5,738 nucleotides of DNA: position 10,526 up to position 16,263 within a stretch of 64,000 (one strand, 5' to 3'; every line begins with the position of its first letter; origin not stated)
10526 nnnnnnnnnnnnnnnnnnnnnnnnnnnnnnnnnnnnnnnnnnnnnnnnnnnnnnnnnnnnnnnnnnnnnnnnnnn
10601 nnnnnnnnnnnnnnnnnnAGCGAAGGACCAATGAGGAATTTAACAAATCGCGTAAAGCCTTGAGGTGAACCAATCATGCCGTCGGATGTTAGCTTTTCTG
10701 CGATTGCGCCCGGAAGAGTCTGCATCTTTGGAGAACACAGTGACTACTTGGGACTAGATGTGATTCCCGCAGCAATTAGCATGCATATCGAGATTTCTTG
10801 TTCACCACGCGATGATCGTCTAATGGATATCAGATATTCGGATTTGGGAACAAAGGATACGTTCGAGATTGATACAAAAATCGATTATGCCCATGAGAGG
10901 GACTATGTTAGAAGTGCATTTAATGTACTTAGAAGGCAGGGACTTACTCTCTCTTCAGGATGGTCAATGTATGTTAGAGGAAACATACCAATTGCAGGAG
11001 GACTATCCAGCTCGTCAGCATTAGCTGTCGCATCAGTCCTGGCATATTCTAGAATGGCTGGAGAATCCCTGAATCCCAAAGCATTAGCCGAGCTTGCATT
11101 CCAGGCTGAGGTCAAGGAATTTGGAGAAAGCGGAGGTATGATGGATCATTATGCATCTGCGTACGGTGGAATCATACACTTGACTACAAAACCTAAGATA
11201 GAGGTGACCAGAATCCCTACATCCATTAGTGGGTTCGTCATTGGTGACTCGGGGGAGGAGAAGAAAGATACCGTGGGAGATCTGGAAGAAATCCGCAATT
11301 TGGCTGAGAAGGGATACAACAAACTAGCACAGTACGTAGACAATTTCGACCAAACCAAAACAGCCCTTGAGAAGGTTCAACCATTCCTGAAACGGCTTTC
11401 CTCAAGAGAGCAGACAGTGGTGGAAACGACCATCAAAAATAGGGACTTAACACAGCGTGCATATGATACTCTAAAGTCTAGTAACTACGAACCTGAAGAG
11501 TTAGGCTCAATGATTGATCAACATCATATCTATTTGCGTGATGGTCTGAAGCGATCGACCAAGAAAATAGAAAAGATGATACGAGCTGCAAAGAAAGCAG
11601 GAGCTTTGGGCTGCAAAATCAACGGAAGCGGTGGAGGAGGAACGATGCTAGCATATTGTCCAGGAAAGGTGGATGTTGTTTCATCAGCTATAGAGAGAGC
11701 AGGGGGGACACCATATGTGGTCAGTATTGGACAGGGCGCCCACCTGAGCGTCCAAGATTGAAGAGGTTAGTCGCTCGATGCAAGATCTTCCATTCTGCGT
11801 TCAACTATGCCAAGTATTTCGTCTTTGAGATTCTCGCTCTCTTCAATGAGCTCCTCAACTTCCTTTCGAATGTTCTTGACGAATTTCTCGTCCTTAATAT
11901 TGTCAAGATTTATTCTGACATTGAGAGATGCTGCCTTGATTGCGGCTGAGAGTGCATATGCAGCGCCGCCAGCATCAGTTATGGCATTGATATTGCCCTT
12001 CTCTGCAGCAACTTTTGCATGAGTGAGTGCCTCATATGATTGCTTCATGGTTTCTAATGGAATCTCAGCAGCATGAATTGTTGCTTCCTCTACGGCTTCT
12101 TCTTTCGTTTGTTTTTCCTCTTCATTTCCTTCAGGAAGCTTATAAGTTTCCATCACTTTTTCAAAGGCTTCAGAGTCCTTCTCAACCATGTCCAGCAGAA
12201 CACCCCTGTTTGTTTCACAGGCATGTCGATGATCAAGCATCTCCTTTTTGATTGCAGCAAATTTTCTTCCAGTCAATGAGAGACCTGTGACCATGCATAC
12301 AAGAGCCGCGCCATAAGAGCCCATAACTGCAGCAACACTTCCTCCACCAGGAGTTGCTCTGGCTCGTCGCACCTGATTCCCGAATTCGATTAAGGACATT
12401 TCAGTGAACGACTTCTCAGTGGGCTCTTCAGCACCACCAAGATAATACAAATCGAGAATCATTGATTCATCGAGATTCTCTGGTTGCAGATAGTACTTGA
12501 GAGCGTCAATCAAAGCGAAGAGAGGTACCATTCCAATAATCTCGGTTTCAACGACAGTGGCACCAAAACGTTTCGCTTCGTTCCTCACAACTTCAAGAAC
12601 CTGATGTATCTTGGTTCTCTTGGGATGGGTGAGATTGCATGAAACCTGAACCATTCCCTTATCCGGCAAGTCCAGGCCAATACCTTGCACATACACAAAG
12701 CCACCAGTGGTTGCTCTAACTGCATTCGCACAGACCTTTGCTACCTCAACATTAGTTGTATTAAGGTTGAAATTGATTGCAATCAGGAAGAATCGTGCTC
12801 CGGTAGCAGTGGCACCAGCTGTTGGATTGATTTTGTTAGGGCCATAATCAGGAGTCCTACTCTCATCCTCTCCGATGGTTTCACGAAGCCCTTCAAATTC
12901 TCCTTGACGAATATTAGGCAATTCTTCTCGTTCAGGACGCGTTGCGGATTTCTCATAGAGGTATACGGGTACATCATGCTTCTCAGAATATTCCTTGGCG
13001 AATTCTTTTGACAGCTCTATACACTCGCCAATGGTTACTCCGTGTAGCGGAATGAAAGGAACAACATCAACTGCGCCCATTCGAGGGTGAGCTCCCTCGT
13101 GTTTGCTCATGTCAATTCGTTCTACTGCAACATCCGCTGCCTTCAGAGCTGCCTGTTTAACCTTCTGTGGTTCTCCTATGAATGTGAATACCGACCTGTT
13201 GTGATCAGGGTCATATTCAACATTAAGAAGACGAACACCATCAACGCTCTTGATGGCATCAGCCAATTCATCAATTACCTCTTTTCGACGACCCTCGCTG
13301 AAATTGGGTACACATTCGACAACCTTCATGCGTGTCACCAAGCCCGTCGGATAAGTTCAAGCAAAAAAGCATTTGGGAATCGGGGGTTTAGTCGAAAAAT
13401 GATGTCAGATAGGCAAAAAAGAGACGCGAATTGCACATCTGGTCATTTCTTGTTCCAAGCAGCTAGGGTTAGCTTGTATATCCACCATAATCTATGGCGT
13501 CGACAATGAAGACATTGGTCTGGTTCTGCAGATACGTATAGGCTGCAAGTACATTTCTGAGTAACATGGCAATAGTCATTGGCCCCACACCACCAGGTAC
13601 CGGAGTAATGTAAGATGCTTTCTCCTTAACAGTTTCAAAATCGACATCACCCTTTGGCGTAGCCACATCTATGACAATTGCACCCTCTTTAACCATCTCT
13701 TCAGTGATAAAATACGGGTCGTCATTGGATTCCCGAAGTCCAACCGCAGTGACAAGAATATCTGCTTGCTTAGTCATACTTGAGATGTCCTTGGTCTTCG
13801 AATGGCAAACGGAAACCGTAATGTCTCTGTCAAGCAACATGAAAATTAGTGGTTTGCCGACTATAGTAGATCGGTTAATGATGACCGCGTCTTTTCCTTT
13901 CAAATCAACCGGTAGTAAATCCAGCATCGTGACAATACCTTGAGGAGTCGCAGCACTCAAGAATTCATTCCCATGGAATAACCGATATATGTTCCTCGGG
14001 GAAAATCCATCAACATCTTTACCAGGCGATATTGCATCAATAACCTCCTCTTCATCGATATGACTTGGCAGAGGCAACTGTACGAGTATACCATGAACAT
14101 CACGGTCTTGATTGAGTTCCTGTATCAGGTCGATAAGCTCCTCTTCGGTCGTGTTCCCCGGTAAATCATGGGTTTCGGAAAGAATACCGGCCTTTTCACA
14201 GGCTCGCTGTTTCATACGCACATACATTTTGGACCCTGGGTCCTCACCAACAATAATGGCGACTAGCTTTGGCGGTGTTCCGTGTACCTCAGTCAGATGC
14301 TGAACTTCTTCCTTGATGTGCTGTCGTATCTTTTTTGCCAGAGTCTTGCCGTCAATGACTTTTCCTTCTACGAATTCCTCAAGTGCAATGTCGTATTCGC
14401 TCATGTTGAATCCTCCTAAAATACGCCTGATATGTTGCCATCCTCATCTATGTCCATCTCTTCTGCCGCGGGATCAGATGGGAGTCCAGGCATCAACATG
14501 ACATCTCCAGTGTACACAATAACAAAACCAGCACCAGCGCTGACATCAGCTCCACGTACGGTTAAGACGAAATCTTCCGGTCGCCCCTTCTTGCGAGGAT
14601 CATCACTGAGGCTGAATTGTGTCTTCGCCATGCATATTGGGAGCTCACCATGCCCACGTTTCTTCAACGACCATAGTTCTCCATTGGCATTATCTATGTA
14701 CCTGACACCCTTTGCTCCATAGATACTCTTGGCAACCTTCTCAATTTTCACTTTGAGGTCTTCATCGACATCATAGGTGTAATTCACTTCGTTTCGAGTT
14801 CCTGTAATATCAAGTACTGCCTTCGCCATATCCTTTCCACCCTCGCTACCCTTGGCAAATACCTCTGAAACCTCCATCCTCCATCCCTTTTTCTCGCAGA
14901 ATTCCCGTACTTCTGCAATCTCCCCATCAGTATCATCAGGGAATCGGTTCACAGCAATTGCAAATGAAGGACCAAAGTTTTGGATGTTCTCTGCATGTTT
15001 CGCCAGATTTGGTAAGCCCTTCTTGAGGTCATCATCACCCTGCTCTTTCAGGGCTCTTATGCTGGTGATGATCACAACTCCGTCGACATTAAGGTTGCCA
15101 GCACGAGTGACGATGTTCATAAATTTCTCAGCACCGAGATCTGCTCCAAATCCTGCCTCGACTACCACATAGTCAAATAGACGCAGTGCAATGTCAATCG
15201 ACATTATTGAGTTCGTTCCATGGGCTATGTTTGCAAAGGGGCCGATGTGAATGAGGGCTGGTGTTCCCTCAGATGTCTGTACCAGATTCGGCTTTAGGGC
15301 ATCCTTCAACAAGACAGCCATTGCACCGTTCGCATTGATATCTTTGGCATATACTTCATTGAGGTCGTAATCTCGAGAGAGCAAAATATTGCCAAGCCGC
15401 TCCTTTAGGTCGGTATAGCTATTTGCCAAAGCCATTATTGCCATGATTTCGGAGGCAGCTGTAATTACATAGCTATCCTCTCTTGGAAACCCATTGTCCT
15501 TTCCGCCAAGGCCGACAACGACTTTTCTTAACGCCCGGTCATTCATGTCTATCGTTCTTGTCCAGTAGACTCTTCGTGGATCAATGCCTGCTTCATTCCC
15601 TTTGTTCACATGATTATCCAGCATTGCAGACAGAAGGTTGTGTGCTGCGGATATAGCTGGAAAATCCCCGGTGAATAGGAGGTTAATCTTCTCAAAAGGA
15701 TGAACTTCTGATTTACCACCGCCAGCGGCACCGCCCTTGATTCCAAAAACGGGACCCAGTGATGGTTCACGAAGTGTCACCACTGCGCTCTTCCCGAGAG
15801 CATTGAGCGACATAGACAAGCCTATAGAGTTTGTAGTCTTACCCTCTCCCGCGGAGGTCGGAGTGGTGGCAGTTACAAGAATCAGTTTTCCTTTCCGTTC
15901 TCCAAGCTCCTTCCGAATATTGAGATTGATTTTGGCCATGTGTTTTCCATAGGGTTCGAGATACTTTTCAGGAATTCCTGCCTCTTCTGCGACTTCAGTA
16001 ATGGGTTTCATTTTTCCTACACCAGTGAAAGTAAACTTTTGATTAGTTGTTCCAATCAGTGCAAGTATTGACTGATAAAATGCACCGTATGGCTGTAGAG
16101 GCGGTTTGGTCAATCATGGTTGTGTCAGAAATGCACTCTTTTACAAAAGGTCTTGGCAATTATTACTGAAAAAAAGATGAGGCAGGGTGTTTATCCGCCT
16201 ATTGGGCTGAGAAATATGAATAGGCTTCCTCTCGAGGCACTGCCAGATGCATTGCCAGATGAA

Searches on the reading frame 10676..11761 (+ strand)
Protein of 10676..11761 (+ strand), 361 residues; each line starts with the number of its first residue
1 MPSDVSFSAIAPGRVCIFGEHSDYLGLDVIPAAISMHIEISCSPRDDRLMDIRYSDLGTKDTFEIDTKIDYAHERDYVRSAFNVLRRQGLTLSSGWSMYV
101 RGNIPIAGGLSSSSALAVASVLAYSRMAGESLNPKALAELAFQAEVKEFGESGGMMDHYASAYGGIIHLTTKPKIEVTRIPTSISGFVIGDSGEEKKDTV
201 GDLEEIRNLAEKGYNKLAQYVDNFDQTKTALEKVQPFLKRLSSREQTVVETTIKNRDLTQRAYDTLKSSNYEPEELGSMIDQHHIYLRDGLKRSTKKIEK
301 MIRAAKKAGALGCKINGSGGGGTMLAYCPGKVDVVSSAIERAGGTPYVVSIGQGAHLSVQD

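Call 53: search_protein_families(library=pfam, proteins=[window:10676-11761:+], max_evalue=0.0001)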
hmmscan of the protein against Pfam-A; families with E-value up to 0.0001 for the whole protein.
window:10676-11761:+ (361 aa): 3 families
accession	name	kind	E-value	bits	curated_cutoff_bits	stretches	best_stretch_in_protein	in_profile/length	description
PF00288.32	GHMP_kinases_N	-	3.6e-19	69.2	22.3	1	77-165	2-87/87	GHMP kinases N terminal domain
PF10509.15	GalKase_gal_bdg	-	3e-10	40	23.1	1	7-44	12-49/49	Galactokinase galactose-binding signature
PF08544.19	GHMP_kinases_C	-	6e-09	36.6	21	1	274-341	11-81/85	GHMP kinases C terminal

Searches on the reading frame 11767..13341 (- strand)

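Call 54: search_protein_families(library=pfam, proteins=[window:11767-13341:-], max_evalue=0.0001)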
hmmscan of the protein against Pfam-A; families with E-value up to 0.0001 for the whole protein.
window:11767-13341:- (524 aa): 3 families
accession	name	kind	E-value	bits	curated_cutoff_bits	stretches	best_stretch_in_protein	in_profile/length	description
PF07837.17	FTCD_N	-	3.7e-74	248.7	27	1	7-183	1-176/176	Formiminotransferase domain, N-terminal subdomain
PF04961.17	FTCD_C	-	1.4e-57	194.8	24.5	1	317-497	2-182/182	Formiminotransferase-cyclodeaminase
PF02971.19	FTCD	-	2.5e-24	86.3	24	1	185-290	1-112/145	Formiminotransferase domain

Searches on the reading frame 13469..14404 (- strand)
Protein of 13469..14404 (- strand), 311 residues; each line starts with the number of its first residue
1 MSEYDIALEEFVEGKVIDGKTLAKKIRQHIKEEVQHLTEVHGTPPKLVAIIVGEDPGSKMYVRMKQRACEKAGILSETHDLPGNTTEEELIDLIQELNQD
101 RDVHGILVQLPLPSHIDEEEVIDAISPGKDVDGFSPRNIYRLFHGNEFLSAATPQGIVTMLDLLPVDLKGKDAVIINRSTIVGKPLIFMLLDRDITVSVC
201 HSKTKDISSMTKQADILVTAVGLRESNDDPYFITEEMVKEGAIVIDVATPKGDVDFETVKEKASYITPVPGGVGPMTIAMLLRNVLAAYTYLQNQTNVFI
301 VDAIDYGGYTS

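Call 54: search_protein_families(library=pfam, proteins=[window:13469-14404:-], max_evalue=0.0001)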
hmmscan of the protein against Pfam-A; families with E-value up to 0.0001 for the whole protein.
window:13469-14404:- (311 aa): 3 families
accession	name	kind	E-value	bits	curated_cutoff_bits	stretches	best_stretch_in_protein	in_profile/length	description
PF02882.25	THF_DHG_CYH_C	-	1.4e-52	177.7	27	1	136-290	2-157/160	Tetrahydrofolate dehydrogenase/cyclohydrolase, NAD(P)-binding domain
PF00763.28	THF_DHG_CYH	-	6.8e-46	155.7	32.8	1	17-132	1-115/115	Tetrahydrofolate dehydrogenase/cyclohydrolase, catalytic domain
PF01262.27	AlaDh_PNT_C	-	4.6e-06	26.7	23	1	197-259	76-139/214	Alanine dehydrogenase/PNT, C-terminal domain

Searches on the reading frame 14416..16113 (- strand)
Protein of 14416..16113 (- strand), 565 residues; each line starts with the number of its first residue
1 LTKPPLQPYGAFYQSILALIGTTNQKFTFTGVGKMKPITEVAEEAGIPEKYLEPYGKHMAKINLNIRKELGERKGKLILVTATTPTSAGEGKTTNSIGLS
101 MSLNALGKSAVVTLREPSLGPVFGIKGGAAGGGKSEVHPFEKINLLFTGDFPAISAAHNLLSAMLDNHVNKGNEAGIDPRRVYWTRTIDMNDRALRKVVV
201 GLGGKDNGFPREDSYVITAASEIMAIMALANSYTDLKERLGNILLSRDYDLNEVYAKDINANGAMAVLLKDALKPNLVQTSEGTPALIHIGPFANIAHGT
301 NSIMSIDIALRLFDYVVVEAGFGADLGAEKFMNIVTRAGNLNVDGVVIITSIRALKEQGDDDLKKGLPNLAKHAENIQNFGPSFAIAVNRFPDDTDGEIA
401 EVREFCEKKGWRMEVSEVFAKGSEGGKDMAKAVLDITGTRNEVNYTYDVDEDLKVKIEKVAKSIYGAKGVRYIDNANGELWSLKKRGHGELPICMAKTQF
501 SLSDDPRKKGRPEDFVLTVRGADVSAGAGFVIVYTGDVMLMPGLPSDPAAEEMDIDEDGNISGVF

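Call 54: search_protein_families(library=pfam, proteins=[window:14416-16113:-], max_evalue=0.0001)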
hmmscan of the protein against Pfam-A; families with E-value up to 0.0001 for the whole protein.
window:14416-16113:- (565 aa): 1 family
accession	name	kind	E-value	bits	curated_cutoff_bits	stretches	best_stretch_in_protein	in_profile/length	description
PF01268.25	FTHFS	-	2.7e-223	742.7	27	1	34-565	11-556/556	Formate--tetrahydrofolate ligase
